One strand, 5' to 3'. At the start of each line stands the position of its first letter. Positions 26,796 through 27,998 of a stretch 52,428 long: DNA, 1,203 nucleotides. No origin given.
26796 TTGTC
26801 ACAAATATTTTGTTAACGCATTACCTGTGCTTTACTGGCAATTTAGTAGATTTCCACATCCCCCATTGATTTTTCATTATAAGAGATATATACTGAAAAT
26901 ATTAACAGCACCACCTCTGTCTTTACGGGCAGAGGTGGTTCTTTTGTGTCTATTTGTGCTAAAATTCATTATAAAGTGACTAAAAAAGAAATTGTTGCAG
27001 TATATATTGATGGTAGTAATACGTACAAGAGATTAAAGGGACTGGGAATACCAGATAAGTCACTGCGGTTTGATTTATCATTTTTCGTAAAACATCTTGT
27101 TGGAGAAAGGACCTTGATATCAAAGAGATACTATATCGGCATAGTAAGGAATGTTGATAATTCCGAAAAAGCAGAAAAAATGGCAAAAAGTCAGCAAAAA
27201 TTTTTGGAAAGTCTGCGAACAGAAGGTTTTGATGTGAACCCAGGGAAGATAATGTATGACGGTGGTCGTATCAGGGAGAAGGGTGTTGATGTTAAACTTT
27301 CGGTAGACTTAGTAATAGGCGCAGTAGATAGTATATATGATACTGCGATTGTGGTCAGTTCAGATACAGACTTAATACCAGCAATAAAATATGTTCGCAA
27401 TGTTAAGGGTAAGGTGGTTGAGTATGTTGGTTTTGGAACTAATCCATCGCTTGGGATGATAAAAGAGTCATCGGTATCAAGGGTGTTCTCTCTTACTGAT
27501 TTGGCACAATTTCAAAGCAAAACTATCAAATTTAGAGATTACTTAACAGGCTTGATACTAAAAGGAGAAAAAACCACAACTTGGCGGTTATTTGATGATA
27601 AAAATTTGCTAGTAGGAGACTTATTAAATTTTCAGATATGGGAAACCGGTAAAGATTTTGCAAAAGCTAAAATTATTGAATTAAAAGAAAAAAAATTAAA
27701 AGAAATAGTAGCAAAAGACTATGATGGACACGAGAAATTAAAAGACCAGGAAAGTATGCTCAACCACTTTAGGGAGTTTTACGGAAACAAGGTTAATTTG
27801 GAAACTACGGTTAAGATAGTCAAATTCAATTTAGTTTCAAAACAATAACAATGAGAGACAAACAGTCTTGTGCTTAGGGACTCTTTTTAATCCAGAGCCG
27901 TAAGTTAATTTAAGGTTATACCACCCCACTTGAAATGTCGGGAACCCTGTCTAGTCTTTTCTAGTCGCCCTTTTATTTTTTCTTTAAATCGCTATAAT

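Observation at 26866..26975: Promoter -> short terminated leader RNA -> nuclease: candidate RNA-antitoxin / abortive-infection system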

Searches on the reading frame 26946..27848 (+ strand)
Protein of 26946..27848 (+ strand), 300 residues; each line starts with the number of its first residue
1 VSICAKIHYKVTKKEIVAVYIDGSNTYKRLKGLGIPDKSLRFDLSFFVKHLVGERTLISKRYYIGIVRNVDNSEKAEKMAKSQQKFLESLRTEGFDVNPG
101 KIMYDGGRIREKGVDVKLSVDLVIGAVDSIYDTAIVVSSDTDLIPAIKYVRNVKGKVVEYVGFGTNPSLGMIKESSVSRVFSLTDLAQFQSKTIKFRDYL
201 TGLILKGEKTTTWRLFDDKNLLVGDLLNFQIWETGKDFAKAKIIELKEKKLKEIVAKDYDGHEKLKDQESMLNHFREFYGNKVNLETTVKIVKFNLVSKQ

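Call 5: search_protein_families(library=pfam, proteins=[window:26946-27848:+], max_evalue=0.01)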
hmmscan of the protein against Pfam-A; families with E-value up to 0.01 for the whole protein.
window:26946-27848:+ (300 aa): 2 families
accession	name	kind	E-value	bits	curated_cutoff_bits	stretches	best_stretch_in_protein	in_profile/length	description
PF01936.24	NYN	-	9.5e-18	65.5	24.2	1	17-165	2-126/145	NYN domain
PF04266.20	ASCH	-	5.8e-06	27.4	21.2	1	195-297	2-102/103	ASCH domain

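Call 11: find_homologous_proteins(query=window:26976-27845:+, max_evalue=0.001)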
Query window:26976-27845:+ (290 aa): 3070 proteins with E <= 0.001 among 4517 candidates; the best 120 are listed.
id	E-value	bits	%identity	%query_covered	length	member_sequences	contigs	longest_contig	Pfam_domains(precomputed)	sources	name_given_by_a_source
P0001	8.9e-183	624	100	100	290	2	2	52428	PF01936.25,PF04266.21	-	-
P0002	2.5e-137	475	74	99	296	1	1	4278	PF01936.25,PF04266.21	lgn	-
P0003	4.2e-130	451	72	98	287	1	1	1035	PF01936.25,PF04266.21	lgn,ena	-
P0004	7.0e-130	450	72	99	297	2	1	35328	PF01936.25,PF04266.21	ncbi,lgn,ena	-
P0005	1.2e-129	450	72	100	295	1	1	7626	PF01936.25,PF04266.21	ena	-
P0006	7.9e-129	447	72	99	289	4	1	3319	PF01936.25,PF04266.21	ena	-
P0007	3.8e-128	445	72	99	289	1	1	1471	PF01936.25,PF04266.21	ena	-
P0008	6.3e-128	444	70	98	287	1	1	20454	PF01936.25,PF04266.21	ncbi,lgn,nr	ncbi:MAG: NYN domain-containing protein [bacterium]|nr:NYN domain-containing protein [bacterium]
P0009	8.3e-128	444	72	98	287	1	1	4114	PF01936.25,PF04266.21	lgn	-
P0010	4.2e-127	441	71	99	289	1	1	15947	PF01936.25,PF04266.21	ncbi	-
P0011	4.4e-127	441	71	99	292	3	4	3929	PF01936.25,PF04266.21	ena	-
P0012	4.6e-125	435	69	99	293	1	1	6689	PF01936.25,PF04266.21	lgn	-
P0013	2.5e-124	432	69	98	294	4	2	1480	PF01936.25,PF04266.21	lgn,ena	-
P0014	2.7e-124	432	69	98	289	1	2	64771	PF01936.25,PF04266.21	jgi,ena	jgi:uncharacterized LabA/DUF88 family protein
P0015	1.1e-123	430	70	98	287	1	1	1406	PF01936.25,PF04266.21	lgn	-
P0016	5.9e-123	428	69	98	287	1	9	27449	PF01936.25,PF04266.21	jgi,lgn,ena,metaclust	metaclust:\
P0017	6.0e-123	428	70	98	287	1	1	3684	PF01936.25,PF04266.21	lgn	-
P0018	1.8e-120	419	68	99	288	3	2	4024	PF01936.25,PF04266.21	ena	-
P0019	3.6e-119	415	67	98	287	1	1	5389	PF01936.25,PF04266.21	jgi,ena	-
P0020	5.3e-118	411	67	100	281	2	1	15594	PF01936.25,PF04266.21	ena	-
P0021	1.6e-117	410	67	99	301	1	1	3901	PF01936.25,PF04266.21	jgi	jgi:uncharacterized LabA/DUF88 family protein/uncharacterized protein YqfB (UPF0267 family)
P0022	5.0e-109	382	71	86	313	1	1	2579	PF01936.25,PF28555.1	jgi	jgi:uncharacterized LabA/DUF88 family protein/uncharacterized protein YqfB (UPF0267 family)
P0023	2.8e-106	373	61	99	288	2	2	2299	PF01936.25,PF04266.21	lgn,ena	-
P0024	1.9e-105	370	60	99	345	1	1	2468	PF01936.25,PF04266.21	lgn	-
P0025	1.1e-94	335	71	75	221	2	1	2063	PF01936.25,PF04266.21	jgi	jgi:uncharacterized protein YqfB (UPF0267 family)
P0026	1.3e-91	325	85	63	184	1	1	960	PF01936.25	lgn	-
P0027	5.3e-89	316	84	63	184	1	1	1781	PF01936.25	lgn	-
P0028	6.2e-87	310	80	62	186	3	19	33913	PF01936.25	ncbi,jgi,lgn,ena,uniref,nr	ncbi:hypothetical protein A3J56_01915 [Candidatus Giovannonibacteria bacterium RIFCSPHIGHO2_02_FULL_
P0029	5.2e-86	306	74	67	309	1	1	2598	PF01936.25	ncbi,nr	ncbi:MAG: NYN domain-containing protein [bacterium]|nr:NYN domain-containing protein [bacterium]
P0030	5.5e-85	303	75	62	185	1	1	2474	PF01936.25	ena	-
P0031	9.1e-85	302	75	62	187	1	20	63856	PF01936.25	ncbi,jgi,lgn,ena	ncbi:MAG TPA: NYN domain-containing protein [Candidatus Paceibacterota bacterium]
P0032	1.3e-84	302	78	62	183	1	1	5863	PF01936.25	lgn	-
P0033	5.9e-84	300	77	62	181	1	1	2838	PF01936.25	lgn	-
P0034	1.4e-83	299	77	63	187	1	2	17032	PF01936.25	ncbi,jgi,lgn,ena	-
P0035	7.7e-83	296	74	62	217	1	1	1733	PF01936.25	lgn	-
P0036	8.5e-83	296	75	62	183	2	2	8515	PF01936.25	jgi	jgi:uncharacterized LabA/DUF88 family protein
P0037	2.1e-82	295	77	62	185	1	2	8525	PF01936.25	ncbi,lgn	-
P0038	3.6e-82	294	76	62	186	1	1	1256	PF01936.25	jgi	jgi:uncharacterized LabA/DUF88 family protein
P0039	4.8e-82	293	77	61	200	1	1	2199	PF01936.25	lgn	-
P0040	6.2e-82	293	77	62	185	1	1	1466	PF01936.25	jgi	jgi:uncharacterized LabA/DUF88 family protein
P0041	1.1e-81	292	76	62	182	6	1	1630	PF01936.25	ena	-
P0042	1.9e-81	292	75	62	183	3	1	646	PF01936.25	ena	-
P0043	2.0e-81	291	72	68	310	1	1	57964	PF01936.25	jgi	jgi:uncharacterized LabA/DUF88 family protein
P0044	3.5e-81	291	75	61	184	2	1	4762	PF01936.25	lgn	-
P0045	9.7e-81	289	74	63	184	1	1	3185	PF01936.25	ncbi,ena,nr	ncbi:NYN domain-containing protein [Patescibacteria group bacterium]|nr:NYN domain-containing protei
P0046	1.4e-80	289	76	62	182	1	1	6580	PF01936.25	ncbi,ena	-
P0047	1.8e-80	288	73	62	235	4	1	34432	PF01936.25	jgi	-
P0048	3.8e-80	287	74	64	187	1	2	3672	PF01936.25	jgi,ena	-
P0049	9.9e-80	286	74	62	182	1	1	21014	PF01936.25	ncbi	-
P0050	1.1e-79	286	76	61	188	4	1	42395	PF01936.25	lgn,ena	-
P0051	1.4e-79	285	73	62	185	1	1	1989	PF01936.25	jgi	jgi:uncharacterized LabA/DUF88 family protein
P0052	2.4e-79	285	76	63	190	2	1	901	PF01936.25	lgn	-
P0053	3.0e-79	284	73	61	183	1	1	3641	PF01936.25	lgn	-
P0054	3.7e-79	284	74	62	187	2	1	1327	PF01936.25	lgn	-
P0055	3.9e-79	284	75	61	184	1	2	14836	PF01936.25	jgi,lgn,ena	-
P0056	4.2e-79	284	76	61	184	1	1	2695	PF01936.25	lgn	-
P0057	4.4e-79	284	75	62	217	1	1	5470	PF01936.25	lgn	-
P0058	6.6e-79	283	74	63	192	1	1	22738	PF01936.25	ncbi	-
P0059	7.5e-79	283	72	62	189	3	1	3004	PF01936.25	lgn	-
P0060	1.0e-78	283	69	68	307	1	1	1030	PF01936.25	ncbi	-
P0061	2.0e-78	282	76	62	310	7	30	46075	PF01936.25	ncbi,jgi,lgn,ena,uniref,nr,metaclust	ncbi:MAG: hypothetical protein UU10_C0047G0004 [Parcubacteria group bacterium GW2011_GWF1_40_6]|unir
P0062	2.9e-78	281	73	63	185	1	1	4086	PF01936.25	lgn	-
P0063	4.4e-78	280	72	64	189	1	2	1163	PF01936.25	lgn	-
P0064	5.7e-78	280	75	60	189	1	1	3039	PF01936.25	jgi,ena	-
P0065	5.9e-78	280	71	62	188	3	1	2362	PF01936.25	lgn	-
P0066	5.9e-78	280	69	68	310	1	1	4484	PF01936.25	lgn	-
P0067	6.9e-78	280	74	61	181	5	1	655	PF01936.25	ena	-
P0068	9.2e-78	279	71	64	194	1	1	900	PF01936.25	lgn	-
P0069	2.0e-77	278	73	63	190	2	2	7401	PF01936.25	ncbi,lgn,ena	-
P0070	2.3e-77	278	73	62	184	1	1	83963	PF01936.25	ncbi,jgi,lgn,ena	ncbi:MAG: NYN domain-containing protein [Candidatus Paceibacterota bacterium]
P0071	2.4e-77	278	72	62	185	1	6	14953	PF01936.25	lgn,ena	-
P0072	2.5e-77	278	73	62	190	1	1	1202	PF01936.25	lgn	-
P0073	2.5e-77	278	69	68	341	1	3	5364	PF01936.25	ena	-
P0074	2.9e-77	278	72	61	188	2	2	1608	PF01936.25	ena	-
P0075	3.2e-77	278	67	68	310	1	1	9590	PF01936.25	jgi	-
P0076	3.8e-77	277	72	62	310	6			PF01936.25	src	-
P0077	1.2e-76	276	68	68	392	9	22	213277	PF01936.25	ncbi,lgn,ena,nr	ncbi:TPA: hypothetical protein DIU22_04940 [Candidatus Woesebacteria bacterium]|nr:hypothetical prot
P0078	1.2e-76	276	73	62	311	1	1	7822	PF01936.25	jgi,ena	-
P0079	3.8e-76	274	71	63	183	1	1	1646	PF01936.25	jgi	jgi:uncharacterized LabA/DUF88 family protein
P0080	3.9e-76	274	69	68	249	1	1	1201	PF01936.25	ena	-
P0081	7.7e-76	273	70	62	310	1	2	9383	PF01936.25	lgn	-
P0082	1.2e-75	272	72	61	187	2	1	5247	PF01936.25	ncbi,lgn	-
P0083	1.8e-75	272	74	60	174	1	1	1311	PF01936.25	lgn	-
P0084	2.1e-75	272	71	63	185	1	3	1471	PF01936.25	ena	-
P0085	2.2e-75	272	69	61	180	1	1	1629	PF01936.25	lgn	-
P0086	3.8e-75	271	72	61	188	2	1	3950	PF01936.25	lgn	-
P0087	5.0e-75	270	70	62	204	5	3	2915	PF01936.25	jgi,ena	-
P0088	5.4e-75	270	70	62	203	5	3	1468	PF01936.25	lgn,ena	-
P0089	1.3e-74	269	69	67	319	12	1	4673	PF01936.25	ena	-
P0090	1.4e-74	269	71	61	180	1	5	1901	PF01936.25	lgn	-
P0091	1.5e-74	269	68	62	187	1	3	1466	PF01936.25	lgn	-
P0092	2.5e-74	268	71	61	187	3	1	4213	PF01936.25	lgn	-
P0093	4.6e-74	267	70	61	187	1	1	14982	PF01936.25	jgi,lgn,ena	-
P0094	1.4e-73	266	71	61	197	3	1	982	PF01936.25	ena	-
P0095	1.8e-73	265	68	62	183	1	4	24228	PF01936.25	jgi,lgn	-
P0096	4.5e-73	264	67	62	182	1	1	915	PF01936.25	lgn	-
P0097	4.7e-73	264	69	62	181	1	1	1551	PF01936.25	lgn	-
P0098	6.7e-73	263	67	61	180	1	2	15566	PF01936.25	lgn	-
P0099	6.8e-73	263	67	62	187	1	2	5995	PF01936.25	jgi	-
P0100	8.5e-73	263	70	61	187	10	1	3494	PF01936.25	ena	-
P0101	9.4e-73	263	70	61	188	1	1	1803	PF01936.25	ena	-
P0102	1.2e-72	263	67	62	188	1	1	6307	PF01936.25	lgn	-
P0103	1.2e-72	263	70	61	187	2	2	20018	PF01936.25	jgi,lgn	jgi:uncharacterized LabA/DUF88 family protein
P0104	1.3e-72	263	69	61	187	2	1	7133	PF01936.25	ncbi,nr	ncbi:NYN domain-containing protein [Candidatus Kaiserbacteria bacterium]|nr:NYN domain-containing pr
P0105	1.4e-72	262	69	61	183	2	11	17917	PF01936.25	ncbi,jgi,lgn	jgi:uncharacterized LabA/DUF88 family protein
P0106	1.9e-72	262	69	61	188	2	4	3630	PF01936.25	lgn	-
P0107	2.9e-72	261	71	62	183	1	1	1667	PF01936.25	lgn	-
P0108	4.1e-72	261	71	60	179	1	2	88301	PF01936.25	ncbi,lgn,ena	-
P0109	4.9e-72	261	65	62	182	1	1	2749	PF01936.25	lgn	-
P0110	7.4e-72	260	67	61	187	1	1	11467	PF01936.25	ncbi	-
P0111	7.9e-72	260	66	63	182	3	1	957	PF01936.25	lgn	-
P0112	9.1e-72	260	67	62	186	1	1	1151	PF01936.25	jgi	jgi:uncharacterized LabA/DUF88 family protein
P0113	9.3e-72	260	67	62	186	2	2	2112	PF01936.25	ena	-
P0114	9.7e-72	260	66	62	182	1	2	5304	PF01936.25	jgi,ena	-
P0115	9.8e-72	260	67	62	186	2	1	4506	PF01936.25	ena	-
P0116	1.7e-71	259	70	62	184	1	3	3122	PF01936.25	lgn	-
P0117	2.1e-71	259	68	62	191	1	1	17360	PF01936.25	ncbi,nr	ncbi:NYN domain-containing protein [Candidatus Kaiserbacteria bacterium]|nr:NYN domain-containing pr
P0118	2.4e-71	258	69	61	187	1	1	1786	PF01936.25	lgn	-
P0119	2.4e-71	258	69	62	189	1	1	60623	PF01936.25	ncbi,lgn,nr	ncbi:MAG: NYN domain-containing protein [bacterium]|nr:NYN domain-containing protein [bacterium]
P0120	2.6e-71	258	68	61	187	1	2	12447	PF01936.25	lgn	-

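Call 12: find_related_loci(query=window:26976-27845:+, collection=genome_contigs, flank=4000)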
Query window:26976-27845:+ (290 aa) in genome_contigs; peptide patterns used: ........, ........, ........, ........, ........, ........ (x = any residue, [..] = any of these).
599 stretches matched a pattern (row limit reached: there are more); 3 encode a relative of the query (tblastn E <= 1e-3); 3 distinct loci.
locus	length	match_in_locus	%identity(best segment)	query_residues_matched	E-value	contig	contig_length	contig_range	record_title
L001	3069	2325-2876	74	1-184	7e-90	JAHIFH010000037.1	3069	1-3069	MAG: Patescibacteria group bacterium isolate KR11_0.1_MetaG.mb.78 KR11_0.1_MetaG.mb.78_k141_668641, whole genome shotgun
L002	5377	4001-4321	52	182-288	7e-30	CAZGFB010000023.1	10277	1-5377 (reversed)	MAG TPA_asm: uncultured Candidatus Saccharibacteria bacterium isolate SRP272421_co1_287 genome assembly, contig: NODE_22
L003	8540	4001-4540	26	9-177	4e-7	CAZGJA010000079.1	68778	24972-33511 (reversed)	MAG TPA_asm: uncultured Phycisphaeraceae bacterium isolate binchicken_co200_324 genome assembly, contig: k141_1552653, w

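Call 13: find_encoding_contigs(protein=P0004, flank=4000, max_places=3)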
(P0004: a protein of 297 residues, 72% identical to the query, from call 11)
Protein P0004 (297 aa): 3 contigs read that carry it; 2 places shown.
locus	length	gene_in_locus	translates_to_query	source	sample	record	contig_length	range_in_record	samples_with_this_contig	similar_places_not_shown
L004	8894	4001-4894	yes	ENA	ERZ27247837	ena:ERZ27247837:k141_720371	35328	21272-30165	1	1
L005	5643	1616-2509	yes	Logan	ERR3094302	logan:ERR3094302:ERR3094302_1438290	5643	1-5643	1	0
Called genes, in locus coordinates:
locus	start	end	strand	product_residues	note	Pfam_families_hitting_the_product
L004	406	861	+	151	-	-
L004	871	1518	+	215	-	-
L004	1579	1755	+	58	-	-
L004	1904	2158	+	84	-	PF01541:GIY-YIG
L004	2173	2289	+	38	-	-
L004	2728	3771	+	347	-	PF03372:Exo_endo_phos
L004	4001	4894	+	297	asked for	PF01936:NYN, PF04266:ASCH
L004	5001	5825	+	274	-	PF00005:ABC_tran, PF13304:AAA_21 (faint)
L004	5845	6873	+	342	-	PF13379:NMT1_2, PF09084:NMT1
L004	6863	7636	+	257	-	PF00528:BPD_transp_1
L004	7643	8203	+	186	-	PF00702:Hydrolase, PF13419:HAD_2, PF13242:Hydrolase_like (weak)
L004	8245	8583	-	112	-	PF00293:NUDIX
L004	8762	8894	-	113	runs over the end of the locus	-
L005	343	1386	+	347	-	PF03372:Exo_endo_phos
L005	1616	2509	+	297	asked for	PF01936:NYN, PF04266:ASCH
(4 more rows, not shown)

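Call 14: find_encoding_contigs(protein=P0014, flank=4000, max_places=3)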
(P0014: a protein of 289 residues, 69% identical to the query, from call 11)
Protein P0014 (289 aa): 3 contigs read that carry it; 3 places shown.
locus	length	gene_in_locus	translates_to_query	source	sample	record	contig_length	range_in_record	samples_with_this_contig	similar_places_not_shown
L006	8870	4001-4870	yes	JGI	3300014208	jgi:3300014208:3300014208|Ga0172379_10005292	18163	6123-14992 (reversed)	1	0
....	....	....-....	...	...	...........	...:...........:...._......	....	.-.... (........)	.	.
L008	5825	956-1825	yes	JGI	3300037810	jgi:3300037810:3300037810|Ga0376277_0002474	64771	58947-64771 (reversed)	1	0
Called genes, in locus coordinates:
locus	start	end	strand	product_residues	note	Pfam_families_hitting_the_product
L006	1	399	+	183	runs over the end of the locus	-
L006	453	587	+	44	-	-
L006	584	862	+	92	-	PF04193:PQ-loop (weak)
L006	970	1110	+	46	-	-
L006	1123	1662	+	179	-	-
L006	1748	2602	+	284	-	-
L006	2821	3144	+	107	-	-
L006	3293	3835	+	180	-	PF04191:PEMT, PF04140:ICMT (weak)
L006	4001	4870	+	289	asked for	PF01936:NYN, PF04266:ASCH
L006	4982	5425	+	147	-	PF00293:NUDIX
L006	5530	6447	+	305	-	PF01636:APH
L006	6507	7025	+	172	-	PF13238:AAA_18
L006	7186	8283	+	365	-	PF00348:polyprenyl_synt (weak)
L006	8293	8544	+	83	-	-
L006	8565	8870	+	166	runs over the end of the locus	-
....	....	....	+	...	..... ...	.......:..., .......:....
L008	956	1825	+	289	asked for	PF01936:NYN, PF04266:ASCH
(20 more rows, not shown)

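Call 15: find_encoding_contigs(protein=P0008, flank=4000, max_places=3)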
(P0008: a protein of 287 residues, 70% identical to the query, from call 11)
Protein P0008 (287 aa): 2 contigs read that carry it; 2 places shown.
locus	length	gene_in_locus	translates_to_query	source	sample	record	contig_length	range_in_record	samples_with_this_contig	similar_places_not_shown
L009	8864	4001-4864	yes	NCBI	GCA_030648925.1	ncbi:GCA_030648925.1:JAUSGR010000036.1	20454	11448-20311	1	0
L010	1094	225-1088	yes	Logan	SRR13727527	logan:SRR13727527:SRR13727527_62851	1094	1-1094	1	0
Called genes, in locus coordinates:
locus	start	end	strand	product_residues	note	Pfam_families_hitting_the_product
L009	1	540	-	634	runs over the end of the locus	PF00580:UvrD-helicase, PF13086:AAA_11 (weak), PF13245:AAA_19, PF13604:AAA_30 (weak), PF01443:Viral_helicase1 (faint), PF13361:UvrD_C, PF13538:UvrD_C_2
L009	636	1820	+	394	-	PF01476:LysM, PF23446:LysM1_NFP_LYK (faint), PF23462:LysM3_NFP (faint), PF23473:LysM3_LYK4_5 (weak), PF01476:LysM, PF01551:Peptidase_M23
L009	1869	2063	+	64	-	-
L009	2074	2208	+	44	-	-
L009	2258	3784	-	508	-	PF05362:Lon_C (weak), PF13541:ChlI, PF00493:MCM (weak), PF01078:Mg_chelatase, PF00004:AAA (weak), PF07728:AAA_5, PF13335:Mg_chelatase_C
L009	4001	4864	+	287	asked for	PF01936:NYN, PF04266:ASCH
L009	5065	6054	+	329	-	PF00145:DNA_methylase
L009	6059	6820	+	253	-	PF11463:R-HINP1I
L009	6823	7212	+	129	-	PF03852:Vsr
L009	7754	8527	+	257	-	PF01381:HTH_3, PF12844:HTH_19, PF13443:HTH_26 (faint), PF13560:HTH_31 (weak), PF13274:SocA_Panacea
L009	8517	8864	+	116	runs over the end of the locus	-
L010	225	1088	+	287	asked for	PF01936:NYN, PF04266:ASCH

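Call 23: find_encoding_contigs(protein=P0028, flank=3000, max_places=8)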
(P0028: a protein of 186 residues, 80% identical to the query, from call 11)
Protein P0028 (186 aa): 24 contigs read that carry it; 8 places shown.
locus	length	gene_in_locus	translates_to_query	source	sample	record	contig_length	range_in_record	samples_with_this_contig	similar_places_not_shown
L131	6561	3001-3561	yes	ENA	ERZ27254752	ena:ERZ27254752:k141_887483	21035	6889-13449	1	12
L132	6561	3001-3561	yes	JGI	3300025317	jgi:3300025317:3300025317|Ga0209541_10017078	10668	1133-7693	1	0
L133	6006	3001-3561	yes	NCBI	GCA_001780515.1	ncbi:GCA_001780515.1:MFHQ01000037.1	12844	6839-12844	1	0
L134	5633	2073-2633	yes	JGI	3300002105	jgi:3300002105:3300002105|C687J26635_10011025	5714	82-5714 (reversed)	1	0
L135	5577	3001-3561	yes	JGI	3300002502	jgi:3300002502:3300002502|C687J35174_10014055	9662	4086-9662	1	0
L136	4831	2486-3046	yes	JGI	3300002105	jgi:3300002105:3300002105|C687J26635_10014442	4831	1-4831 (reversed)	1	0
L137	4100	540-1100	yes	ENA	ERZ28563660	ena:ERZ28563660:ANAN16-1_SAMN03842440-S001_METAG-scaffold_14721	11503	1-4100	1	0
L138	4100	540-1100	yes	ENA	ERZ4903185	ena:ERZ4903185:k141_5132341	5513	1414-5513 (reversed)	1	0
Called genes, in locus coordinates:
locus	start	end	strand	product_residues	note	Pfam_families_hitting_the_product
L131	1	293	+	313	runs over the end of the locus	PF01193:RNA_pol_L, PF01000:RNA_pol_A_bac, PF03118:RNA_pol_A_CTD (weak)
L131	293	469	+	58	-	-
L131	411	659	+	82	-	PF01196:Ribosomal_L17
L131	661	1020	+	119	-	PF00572:Ribosomal_L13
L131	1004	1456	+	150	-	PF00380:Ribosomal_S9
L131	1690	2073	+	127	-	-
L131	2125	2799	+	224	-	PF00849:PseudoU_synth_2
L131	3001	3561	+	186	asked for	PF01936:NYN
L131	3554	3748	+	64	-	-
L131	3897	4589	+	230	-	PF06414:Zeta_toxin (weak), PF13671:AAA_33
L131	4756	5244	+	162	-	-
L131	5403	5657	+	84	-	PF02604:PhdYeFM_antitox (weak)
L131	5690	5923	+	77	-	-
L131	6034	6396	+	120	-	-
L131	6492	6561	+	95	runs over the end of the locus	-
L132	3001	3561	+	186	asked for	PF01936:NYN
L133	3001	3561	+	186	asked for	PF01936:NYN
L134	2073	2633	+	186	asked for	PF01936:NYN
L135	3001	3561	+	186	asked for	PF01936:NYN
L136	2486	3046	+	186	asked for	PF01936:NYN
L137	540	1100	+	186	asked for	PF01936:NYN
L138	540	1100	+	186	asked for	PF01936:NYN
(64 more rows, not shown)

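Call 24: find_encoding_contigs(protein=P0061, flank=3000, max_places=8)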
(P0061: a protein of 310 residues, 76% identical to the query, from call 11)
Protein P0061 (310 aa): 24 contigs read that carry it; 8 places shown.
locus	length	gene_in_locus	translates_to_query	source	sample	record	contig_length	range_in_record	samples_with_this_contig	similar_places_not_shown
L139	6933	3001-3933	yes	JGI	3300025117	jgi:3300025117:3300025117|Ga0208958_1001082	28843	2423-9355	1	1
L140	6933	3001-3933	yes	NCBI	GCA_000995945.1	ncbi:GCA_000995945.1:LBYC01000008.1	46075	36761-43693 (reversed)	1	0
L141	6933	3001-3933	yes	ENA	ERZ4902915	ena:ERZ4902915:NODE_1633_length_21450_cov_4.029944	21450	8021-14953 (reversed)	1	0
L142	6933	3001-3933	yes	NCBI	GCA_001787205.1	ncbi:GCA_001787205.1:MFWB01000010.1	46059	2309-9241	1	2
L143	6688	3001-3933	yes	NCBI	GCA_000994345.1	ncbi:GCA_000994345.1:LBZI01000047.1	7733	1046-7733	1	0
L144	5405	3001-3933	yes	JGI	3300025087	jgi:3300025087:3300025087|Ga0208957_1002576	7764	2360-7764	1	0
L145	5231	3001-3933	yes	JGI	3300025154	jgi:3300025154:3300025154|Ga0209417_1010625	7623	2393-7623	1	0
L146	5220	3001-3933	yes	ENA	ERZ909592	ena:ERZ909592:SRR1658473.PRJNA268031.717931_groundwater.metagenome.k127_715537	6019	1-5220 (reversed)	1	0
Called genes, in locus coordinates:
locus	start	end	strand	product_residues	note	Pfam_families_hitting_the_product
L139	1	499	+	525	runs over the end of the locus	PF01726:LexA_DNA_bind, PF00717:Peptidase_S24, PF00145:DNA_methylase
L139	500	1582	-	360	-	-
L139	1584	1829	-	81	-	PF13560:HTH_31, PF12844:HTH_19 (weak), PF01381:HTH_3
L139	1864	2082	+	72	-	-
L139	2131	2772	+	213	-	PF10706:Aminoglyc_resit (weak)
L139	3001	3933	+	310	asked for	PF01936:NYN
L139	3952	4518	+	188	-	PF00293:NUDIX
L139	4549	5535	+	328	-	-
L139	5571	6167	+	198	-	PF00702:Hydrolase, PF13419:HAD_2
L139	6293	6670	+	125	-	PF09827:CRISPR_Cas2 (weak), PF20803:PaaX_M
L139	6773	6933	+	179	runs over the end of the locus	PF00293:NUDIX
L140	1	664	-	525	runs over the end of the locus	PF01726:LexA_DNA_bind, PF00717:Peptidase_S24, PF00145:DNA_methylase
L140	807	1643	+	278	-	-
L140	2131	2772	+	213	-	PF10706:Aminoglyc_resit (weak)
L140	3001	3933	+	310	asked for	PF01936:NYN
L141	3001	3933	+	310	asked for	PF01936:NYN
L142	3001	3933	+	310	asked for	PF01936:NYN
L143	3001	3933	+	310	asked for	PF01936:NYN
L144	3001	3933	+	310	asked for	PF01936:NYN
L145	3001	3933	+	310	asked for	PF01936:NYN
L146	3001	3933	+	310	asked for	PF01936:NYN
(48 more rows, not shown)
